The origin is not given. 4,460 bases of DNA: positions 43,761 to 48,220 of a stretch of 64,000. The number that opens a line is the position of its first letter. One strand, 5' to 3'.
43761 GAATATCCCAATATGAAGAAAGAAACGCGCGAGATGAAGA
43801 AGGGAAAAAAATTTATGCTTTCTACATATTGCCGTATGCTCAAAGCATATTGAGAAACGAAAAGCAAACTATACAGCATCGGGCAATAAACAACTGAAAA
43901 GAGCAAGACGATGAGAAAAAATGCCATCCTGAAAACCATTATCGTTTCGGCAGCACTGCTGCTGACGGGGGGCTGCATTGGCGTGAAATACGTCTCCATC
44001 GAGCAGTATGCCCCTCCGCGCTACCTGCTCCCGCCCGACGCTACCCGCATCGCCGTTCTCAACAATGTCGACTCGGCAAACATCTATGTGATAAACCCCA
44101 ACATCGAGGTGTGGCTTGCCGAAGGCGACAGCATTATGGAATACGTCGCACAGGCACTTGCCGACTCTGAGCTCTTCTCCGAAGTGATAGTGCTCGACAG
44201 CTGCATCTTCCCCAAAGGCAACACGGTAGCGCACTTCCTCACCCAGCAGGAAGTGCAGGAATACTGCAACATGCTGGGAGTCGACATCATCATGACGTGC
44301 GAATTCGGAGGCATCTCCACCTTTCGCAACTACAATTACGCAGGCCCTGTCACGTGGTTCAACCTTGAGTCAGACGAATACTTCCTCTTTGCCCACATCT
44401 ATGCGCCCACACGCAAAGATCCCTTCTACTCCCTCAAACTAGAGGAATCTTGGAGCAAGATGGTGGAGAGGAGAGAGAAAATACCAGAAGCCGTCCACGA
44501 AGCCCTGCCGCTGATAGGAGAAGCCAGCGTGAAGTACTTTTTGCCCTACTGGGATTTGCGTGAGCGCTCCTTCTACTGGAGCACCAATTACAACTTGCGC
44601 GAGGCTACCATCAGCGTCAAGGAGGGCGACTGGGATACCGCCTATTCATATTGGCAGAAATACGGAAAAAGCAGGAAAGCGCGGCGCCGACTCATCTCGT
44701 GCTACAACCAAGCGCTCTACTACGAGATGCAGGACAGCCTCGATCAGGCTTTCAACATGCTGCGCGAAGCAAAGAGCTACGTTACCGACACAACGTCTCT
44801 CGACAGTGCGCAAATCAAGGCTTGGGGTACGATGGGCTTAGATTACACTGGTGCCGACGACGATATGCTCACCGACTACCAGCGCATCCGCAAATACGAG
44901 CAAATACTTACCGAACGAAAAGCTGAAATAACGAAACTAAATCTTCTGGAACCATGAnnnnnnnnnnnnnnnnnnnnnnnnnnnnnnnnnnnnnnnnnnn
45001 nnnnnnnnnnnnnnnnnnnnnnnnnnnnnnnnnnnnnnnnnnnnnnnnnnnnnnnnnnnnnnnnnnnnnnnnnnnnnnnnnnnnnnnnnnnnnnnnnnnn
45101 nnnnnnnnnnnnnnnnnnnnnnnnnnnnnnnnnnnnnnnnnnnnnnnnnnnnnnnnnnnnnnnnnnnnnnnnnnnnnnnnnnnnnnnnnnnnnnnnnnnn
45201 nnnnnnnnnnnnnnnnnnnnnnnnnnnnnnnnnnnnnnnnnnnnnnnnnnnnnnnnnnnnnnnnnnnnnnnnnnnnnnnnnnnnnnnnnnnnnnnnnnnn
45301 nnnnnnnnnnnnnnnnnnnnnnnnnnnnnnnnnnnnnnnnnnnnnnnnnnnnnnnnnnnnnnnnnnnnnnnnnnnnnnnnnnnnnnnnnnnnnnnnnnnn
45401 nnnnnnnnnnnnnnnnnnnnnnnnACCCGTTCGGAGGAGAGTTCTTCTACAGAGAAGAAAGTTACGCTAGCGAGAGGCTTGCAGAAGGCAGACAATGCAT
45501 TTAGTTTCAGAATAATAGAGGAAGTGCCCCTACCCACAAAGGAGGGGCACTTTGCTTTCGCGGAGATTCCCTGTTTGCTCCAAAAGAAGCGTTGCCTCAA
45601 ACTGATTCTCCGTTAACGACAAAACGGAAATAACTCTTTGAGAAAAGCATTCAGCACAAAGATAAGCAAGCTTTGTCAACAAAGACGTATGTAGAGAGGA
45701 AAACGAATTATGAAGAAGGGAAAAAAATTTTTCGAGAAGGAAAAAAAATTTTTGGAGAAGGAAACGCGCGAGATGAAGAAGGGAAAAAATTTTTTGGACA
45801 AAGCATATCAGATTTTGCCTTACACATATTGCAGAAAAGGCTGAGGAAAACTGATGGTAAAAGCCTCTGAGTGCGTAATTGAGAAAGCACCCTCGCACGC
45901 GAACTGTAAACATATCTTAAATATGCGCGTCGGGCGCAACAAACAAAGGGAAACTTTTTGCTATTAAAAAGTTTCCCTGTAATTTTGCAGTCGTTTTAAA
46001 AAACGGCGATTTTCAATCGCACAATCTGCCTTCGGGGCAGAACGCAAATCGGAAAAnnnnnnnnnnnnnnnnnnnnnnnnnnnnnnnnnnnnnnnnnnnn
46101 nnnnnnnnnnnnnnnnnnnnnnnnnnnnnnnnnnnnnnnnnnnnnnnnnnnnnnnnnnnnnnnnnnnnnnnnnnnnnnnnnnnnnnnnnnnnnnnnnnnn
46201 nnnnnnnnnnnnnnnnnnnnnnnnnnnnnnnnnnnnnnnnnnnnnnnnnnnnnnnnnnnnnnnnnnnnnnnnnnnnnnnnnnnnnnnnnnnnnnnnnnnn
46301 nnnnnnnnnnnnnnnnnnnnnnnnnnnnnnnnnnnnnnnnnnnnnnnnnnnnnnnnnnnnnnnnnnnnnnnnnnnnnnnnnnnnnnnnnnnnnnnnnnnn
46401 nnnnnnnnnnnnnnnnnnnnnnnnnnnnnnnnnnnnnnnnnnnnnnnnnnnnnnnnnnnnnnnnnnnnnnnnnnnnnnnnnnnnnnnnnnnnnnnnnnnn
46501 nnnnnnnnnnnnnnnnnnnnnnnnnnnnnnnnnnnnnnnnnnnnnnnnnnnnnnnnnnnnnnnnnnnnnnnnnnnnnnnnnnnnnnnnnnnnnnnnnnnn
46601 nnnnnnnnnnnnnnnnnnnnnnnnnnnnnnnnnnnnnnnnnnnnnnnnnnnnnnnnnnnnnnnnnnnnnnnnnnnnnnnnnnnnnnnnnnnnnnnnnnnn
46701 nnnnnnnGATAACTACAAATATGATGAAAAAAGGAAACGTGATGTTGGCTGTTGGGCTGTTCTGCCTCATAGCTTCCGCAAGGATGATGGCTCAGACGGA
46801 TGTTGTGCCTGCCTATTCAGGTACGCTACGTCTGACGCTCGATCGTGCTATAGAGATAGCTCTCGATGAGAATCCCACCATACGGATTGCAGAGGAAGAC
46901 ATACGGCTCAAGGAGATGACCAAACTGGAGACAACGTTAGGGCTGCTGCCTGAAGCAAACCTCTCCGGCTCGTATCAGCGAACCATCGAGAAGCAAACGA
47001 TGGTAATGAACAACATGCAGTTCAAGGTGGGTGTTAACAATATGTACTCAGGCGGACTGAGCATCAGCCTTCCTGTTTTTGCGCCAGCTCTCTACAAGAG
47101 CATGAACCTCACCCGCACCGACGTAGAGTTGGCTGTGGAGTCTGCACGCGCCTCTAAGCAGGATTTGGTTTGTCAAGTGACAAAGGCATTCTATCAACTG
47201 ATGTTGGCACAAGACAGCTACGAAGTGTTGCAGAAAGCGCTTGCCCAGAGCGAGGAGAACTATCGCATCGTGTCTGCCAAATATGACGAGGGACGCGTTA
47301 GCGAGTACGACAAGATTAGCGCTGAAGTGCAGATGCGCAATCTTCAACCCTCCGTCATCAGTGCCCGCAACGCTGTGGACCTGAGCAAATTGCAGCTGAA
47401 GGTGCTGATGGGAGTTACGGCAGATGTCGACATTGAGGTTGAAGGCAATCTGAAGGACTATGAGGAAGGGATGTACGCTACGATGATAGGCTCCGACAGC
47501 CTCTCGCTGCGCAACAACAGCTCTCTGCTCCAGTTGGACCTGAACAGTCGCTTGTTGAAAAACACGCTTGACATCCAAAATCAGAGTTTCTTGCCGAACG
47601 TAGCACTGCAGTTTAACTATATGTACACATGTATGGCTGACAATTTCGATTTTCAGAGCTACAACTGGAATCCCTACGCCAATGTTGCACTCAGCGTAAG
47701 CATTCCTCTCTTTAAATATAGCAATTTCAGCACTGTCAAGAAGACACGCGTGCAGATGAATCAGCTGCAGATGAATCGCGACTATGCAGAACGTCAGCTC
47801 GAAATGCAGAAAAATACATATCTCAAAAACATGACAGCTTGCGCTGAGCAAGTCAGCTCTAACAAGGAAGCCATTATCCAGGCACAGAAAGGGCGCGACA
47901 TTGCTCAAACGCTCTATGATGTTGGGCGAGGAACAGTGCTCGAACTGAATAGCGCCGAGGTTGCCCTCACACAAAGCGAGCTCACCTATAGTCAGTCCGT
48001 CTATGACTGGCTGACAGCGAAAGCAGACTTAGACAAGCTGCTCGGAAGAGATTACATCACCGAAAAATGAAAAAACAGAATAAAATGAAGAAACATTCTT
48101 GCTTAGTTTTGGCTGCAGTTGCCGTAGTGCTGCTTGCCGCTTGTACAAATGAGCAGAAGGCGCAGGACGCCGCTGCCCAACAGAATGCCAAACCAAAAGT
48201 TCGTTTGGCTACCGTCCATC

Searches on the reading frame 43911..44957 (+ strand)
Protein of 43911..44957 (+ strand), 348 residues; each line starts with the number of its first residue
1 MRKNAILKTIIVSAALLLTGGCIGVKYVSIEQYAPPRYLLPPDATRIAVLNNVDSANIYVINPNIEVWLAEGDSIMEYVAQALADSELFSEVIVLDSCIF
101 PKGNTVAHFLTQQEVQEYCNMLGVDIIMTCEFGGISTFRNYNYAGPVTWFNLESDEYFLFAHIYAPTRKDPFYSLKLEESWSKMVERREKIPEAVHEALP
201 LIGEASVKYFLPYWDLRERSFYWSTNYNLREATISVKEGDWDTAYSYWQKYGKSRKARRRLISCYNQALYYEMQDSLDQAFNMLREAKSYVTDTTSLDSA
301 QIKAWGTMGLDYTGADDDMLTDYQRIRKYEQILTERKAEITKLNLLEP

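Call 10: search_protein_families(library=pfam, proteins=[window:43911-44957:+], max_evalue=0.001)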
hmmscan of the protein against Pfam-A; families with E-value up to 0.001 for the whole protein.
window:43911-44957:+ (348 aa): 1 family
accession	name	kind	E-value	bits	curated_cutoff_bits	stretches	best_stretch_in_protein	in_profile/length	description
PF19867.5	DUF6340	-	7.7e-32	110.9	26.4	1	68-275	35-258/258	Family of unknown function (DUF6340)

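Call 23: search_protein_families(library=ncbifam, proteins=[window:43911-44957:+], max_evalue=0.001)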
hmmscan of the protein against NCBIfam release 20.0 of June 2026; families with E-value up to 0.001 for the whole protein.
window:43911-44957:+ (348 aa): 0 families

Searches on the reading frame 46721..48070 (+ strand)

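Call 10: search_protein_families(library=pfam, proteins=[window:46721-48070:+], max_evalue=0.001)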
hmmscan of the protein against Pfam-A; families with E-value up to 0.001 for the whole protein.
window:46721-48070:+ (449 aa): 1 family
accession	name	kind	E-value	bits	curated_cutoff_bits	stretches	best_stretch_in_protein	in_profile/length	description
PF02321.23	OEP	-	6.4e-51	173.3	22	2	40-231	1-187/187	Outer membrane efflux protein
